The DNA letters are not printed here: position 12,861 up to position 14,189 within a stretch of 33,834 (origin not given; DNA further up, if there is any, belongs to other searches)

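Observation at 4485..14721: TetR-headed, tightly coupled 10-gene envelope cluster combining secreted lipases, OM barrels, MFS, CoA ligase, KAS III-like enzyme and PhaB-like reductase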

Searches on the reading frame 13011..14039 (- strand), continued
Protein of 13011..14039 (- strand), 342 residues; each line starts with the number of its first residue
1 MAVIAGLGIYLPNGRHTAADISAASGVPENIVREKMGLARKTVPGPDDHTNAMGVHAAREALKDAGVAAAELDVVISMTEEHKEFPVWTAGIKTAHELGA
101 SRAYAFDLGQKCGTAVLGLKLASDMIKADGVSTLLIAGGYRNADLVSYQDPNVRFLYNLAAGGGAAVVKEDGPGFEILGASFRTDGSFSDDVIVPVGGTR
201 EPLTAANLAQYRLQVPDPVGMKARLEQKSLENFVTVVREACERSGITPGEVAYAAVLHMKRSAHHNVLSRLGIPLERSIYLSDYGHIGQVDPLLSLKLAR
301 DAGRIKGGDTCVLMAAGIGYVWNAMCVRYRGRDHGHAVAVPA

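Call 20: find_related_loci(query=A1, collection=genome_contigs, flank=10000)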
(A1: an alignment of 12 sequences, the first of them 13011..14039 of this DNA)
Query A1 (342 aa) in genome_contigs; peptide patterns used: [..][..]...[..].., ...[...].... (x = any residue, [..] = any of these).
196 stretches matched a pattern; 102 encode a relative of the query (tblastn E <= 1e-3); the best 80 are kept; 80 distinct loci.
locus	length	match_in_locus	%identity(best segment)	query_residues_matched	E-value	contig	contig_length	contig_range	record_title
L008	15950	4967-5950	80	1-328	2e-178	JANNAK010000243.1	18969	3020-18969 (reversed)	MAG: Gammaproteobacteria bacterium isolate OTE_78_metabat_483 OTE_78_k141_312161, whole genome shotgun sequence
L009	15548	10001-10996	77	1-332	1e-171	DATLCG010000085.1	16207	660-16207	MAG TPA_asm: Candidatus Binatia bacterium isolate SMAG_U14318 k141_4786502, whole genome shotgun sequence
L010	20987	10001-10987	74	1-330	8e-167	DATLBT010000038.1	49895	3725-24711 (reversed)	MAG TPA_asm: Verrucomicrobiia bacterium isolate SMAG_U14305 k141_914596, whole genome shotgun sequence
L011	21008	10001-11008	71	1-330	2e-164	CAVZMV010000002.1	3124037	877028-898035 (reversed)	MAG: uncultured Gammaproteobacteria bacterium isolate MFD01916.bin.1.28 genome assembly, contig: contig_39, whole genome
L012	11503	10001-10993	72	1-330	3e-158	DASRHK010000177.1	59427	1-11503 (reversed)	MAG TPA_asm: Nevskiaceae bacterium isolate SMAG_U10082 k141_980380, whole genome shotgun sequence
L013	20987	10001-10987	70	3-330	2e-153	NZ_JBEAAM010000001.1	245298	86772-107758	Fontimonas sp. SYSU GA230001 NODE_1_length_245298_cov_177.902793, whole genome shotgun sequence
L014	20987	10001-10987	70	3-330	3e-148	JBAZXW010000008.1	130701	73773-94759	MAG: Sinimarinibacterium sp. isolate SO_2017_GW1_65 NODE_976_length_130701_cov_1.708908_OW334_2017, whole genome shotgun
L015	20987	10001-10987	70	3-330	1e-147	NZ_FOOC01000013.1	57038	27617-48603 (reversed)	Fontimonas thermophila strain DSM 23609, whole genome shotgun sequence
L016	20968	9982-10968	67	3-330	3e-147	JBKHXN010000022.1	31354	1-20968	MAG: Gammaproteobacteria bacterium isolate N_bin.20.orig k127_244354, whole genome shotgun sequence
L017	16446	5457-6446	68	1-329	4e-143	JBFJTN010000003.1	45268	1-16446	MAG: Oceanococcus sp. isolate Mix_sand19.2022.05.D.2 k141_1441072_length_45268_cov_16.8732, whole genome shotgun sequenc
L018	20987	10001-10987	70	3-330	1e-142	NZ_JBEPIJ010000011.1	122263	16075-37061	Sinimarinibacterium thermocellulolyticum strain HSW-8 contig11, whole genome shotgun sequence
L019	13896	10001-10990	67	1-329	7e-142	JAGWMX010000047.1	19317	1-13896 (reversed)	MAG: Gammaproteobacteria bacterium isolate REEB218 contig-150_4363, whole genome shotgun sequence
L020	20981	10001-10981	64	4-329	7e-140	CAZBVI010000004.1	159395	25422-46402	MAG TPA_asm: uncultured bacterium isolate binchicken_co324_45 genome assembly, contig: NODE_44_length_159395_cov_8.46125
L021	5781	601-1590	66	1-329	7e-140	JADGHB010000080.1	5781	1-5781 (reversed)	MAG: Nevskia sp. isolate HOG36 NODE_9503_length_5781_cov_312.963041, whole genome shotgun sequence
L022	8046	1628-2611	64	4-331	6e-139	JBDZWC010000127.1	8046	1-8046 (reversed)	MAG: Deinococcaceae bacterium isolate PE_soil2 NODE_2977_length_8046, whole genome shotgun sequence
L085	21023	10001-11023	52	1-340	7e-109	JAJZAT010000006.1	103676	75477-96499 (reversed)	MAG: Bacillota bacterium isolate HSP1.bin35 NODE_71_length_103676_cov_3.577002, whole genome shotgun sequence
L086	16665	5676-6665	52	1-329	7e-108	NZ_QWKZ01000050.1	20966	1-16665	Meiothermus luteus strain KCTC 52599 contig_50, whole genome shotgun sequence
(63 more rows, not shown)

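Call 35: search_protein_families(library=ncbifam, proteins=[L004:18299-19108:+], max_evalue=0.00001)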
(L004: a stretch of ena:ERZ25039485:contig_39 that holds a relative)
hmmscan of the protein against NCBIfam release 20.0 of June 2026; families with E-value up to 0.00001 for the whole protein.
L004:18299-19108:+ (269 aa): 31 families (the best 25 are shown)
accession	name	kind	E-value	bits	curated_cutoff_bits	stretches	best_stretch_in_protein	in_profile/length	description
NF051488.1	bifunc_PcaDC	exception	1.5e-45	156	390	1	18-265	11-252/375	bifunctional 3-oxoadipate enol-lactonase/4-carboxymuconolactone decarboxylase PcaDC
TIGR02427.1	protocat_pcaD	equivalog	9.2e-43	146.4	255.85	1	16-263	10-250/251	3-oxoadipate enol-lactonase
NF052610.1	macro_16_ester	equivalog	1.3e-36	126.4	420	2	4-120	6-129/281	alpha/beta fold macrolide esterase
NF011457.0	PRK14875.1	equivalog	3.5e-34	118.4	307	2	6-120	117-233/372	acetoin dehydrogenase dihydrolipoyllysine-residue acetyltransferase subunit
NF051487.1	bifunc_PcaCD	exception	7.7e-34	117.5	430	1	21-263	174-411/413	bifunctional 4-carboxymuconolactone decarboxylase/3-oxoadipate enol-lactonase PcaCD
TIGR03611.1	RutD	equivalog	3.1e-33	115.2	238.5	1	10-262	4-254/258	pyrimidine utilization protein D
NF053684.1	esterase_mleBCA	exception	1.8e-29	102.8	570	2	10-121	12-130/281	BCA family alpha/beta fold macrolide esterase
NF041759.1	mac_hydro_EstT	equivalog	6.4e-29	101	450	2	4-130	5-138/278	macrolide hydrolase EstT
NF053683.1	esterase_mleBRB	exception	3.7e-28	98.9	585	1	7-250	9-263/280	BRB family alpha/beta fold macrolide esterase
NF053693.1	esterase_mleCBF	exception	6.1e-28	98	564.5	1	4-246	6-261/279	CBF family alpha/beta fold macrolide esterase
NF033124.1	estX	equivalog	9.6e-25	87.3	600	2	19-118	24-127/280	macrolide esterase EstX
NF050089.1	i_nPHAscl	equivalog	4.3e-24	85.1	300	2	7-118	6-117/288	intracellular short-chain-length polyhydroxyalkanoate depolymerase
TIGR03056.1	bchO_mg_che_rel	equivalog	2.4e-23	82.6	172.55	2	2-108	9-118/278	alpha/beta fold hydrolase BchO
TIGR01738.1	bioH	equivalog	2.1e-22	80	206.95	2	18-119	2-99/245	pimeloyl-ACP methyl ester esterase BioH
NF045632.1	hydroxlase_HsaD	equivalog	6.1e-22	77.9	400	1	8-262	21-287/290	4,5:9,10-diseco-3-hydroxy-5,9,17-trioxoandrosta-1(10),2-diene-4-oate hydrolase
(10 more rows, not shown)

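Call 39: find_homologous_proteins(query=L085:10001-10999:+)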
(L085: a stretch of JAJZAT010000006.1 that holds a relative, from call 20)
Query L085:10001-10999:+ (332 aa): 2741 proteins with E <= 0.001 among 8000 candidates; the best 120 are listed.
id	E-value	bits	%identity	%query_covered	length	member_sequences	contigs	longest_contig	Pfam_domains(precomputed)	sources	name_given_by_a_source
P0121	9.0e-216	733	100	100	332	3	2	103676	PF08545.17,PF08541.17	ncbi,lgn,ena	-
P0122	3.5e-189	646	88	100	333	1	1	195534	PF08545.17,PF08541.17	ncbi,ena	-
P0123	1.2e-186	638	87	100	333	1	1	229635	PF08545.17,PF08541.17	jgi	-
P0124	1.2e-184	631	86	100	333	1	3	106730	PF08545.17,PF08541.17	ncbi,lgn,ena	-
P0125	1.2e-181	621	85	99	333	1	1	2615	PF08545.17,PF08541.17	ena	-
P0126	2.1e-181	621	85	99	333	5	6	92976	PF08545.17,PF08541.17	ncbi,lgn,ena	-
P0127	1.1e-179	615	85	100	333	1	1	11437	PF08545.17,PF08541.17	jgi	jgi:3-oxoacyl-[acyl-carrier-protein] synthase-3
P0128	8.9e-174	595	82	99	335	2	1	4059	PF08545.17,PF08541.17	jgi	-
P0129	7.7e-151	520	77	94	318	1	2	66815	PF08545.17,PF08541.17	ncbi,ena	-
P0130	3.0e-148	512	75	94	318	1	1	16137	PF08545.17,PF08541.17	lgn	-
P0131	1.2e-147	510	79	89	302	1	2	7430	PF08545.17,PF08541.17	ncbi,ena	-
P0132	2.2e-146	505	70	98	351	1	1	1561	PF08545.17,PF08541.17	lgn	-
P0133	2.2e-145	502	69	99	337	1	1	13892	PF08545.17,PF08541.17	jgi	jgi:3-oxoacyl-[acyl-carrier-protein] synthase-3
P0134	9.2e-142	490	67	98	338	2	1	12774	PF08545.17,PF08541.17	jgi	jgi:3-oxoacyl-[acyl-carrier-protein] synthase-3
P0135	4.4e-138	478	65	99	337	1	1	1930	PF08545.17,PF08541.17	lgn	-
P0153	2.6e-118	413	58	98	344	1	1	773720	PF08545.17,PF08541.17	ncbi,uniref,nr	ncbi:3-oxoacyl-ACP synthase [Anaerobacillus sp. CMMVII]|uniref:3-oxoacyl-ACP synthase n=1 Tax=Anaero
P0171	5.5e-117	409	55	98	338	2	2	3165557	PF08545.17,PF08541.17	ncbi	ncbi:3-oxoacyl-ACP synthase [Natranaerobius thermophilus]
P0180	1.5e-116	407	56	98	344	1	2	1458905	PF08545.17,PF08541.17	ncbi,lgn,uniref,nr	ncbi:3-oxoacyl-ACP synthase [Paenibacillus sediminis]|uniref:3-oxoacyl-[acyl-carrier-protein] syntha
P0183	2.1e-116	407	58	98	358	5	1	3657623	PF08545.17,PF08541.17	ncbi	-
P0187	2.8e-116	406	58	98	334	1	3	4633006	PF08545.17,PF08541.17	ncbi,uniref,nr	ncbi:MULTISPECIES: 3-oxoacyl-ACP synthase [unclassified Rossellomorea]|uniref:3-oxoacyl-ACP synthase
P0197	4.9e-116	406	56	98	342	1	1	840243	PF08545.17,PF08541.17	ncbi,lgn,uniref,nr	ncbi:3-oxoacyl-ACP synthase [Tumebacillus sp. DT12]|uniref:3-oxoacyl-ACP synthase n=1 Tax=Tumebacill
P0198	5.5e-116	405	56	98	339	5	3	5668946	PF08545.17,PF08541.17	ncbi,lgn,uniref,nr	ncbi:3-oxoacyl-ACP synthase [Neobacillus novalis]|uniref:3-oxoacyl-ACP synthase n=1 Tax=Neobacillus 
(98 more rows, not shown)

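Call 40: find_encoding_contigs(protein=P0198, flank=9000, max_places=1)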
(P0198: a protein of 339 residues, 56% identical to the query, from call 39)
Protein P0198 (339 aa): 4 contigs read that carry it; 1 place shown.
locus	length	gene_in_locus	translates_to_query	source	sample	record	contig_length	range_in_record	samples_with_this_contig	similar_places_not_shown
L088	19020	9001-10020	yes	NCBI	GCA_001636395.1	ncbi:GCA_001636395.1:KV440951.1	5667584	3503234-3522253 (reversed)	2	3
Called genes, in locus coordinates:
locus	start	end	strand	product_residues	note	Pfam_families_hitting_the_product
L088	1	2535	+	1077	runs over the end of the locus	PF25873:WHD_MalT, PF13424:TPR_12 (faint), PF14559:TPR_19 (faint), PF00515:TPR_1 (faint), PF07719:TPR_2 (faint), PF13374:TPR_10 (faint), PF17874:TPR_MalT (faint), PF03704:BTAD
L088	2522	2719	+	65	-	-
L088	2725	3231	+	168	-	-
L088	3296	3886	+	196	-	PF14124:DUF4291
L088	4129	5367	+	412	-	PF13433:Peripla_BP_5, PF13458:Peripla_BP_6, PF01094:ANF_receptor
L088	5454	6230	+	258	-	PF00005:ABC_tran, PF13304:AAA_21 (faint), PF12399:BCA_ABC_TP_C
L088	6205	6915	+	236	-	PF00005:ABC_tran, PF13304:AAA_21 (faint)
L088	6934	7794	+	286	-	PF02653:BPD_transp_2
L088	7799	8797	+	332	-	PF02653:BPD_transp_2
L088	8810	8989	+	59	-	-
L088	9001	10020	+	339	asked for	PF08545:ACP_syn_III, PF08541:ACP_syn_III_C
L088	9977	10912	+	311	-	PF00561:Abhydrolase_1, PF12146:Hydrolase_4, PF12697:Abhydrolase_6, PF03096:Ndr (weak)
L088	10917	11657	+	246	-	PF00106:adh_short, PF01370:Epimerase, PF08659:KR, PF13561:adh_short_C2, PF16363:GDP_Man_Dehyd (weak)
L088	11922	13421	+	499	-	PF00501:AMP-binding, PF13193:AMP-binding_C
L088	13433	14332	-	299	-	PF00126:HTH_1, PF03466:LysR_substrate, PF12727:PBP_like (faint)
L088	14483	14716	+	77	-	PF01206:TusA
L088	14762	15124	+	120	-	PF02635:DsrE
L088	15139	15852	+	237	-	PF01206:TusA, PF02566:OsmC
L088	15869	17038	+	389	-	PF01717:Meth_synt_2, PF08267:Meth_synt_1 (faint)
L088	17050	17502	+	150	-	PF02566:OsmC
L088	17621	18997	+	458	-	PF00270:DEAD, PF04851:ResIII, PF00271:Helicase_C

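Call 41: find_encoding_contigs(protein=P0171, flank=9000, max_places=1)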
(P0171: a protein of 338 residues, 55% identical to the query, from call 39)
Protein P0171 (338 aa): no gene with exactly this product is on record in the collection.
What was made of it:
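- Tried and rejected: No gene record exists for the Natranaerobius homologue (call 41).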

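Call 42: find_encoding_contigs(protein=P0180, flank=9000, max_places=1)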
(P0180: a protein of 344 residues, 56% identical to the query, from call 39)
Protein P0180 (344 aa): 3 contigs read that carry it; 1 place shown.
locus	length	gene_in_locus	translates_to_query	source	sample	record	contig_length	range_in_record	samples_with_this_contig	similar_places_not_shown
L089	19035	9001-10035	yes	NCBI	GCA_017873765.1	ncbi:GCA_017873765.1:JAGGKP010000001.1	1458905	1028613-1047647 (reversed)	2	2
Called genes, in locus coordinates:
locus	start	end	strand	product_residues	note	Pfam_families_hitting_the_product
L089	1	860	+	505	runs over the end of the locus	PF00501:AMP-binding, PF13193:AMP-binding_C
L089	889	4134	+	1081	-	PF13424:TPR_12 (faint), PF25873:WHD_MalT, PF03704:BTAD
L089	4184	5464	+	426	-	PF13433:Peripla_BP_5, PF13458:Peripla_BP_6, PF01094:ANF_receptor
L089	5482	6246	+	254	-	PF00005:ABC_tran, PF13304:AAA_21 (faint), PF12399:BCA_ABC_TP_C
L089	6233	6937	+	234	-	PF00005:ABC_tran, PF13304:AAA_21 (faint)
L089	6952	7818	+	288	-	PF02653:BPD_transp_2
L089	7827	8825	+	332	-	PF02653:BPD_transp_2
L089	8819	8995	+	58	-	-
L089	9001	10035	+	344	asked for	PF08545:ACP_syn_III, PF08541:ACP_syn_III_C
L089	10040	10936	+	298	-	PF00561:Abhydrolase_1, PF12146:Hydrolase_4, PF12697:Abhydrolase_6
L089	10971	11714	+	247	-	PF00106:adh_short, PF08659:KR, PF13561:adh_short_C2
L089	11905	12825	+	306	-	PF13714:PEP_mutase, PF00463:ICL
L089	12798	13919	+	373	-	PF00285:Citrate_synt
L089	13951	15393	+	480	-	PF03972:MmgE_PrpD_N, PF19305:MmgE_PrpD_C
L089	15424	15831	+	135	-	PF00903:Glyoxalase, PF13669:Glyoxalase_4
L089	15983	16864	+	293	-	PF03734:YkuD, PF07833:Cu_amine_oxidN1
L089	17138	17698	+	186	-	PF10502:Peptidase_S26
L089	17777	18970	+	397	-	PF00155:Aminotran_1_2, PF01212:Beta_elim_lyase (faint)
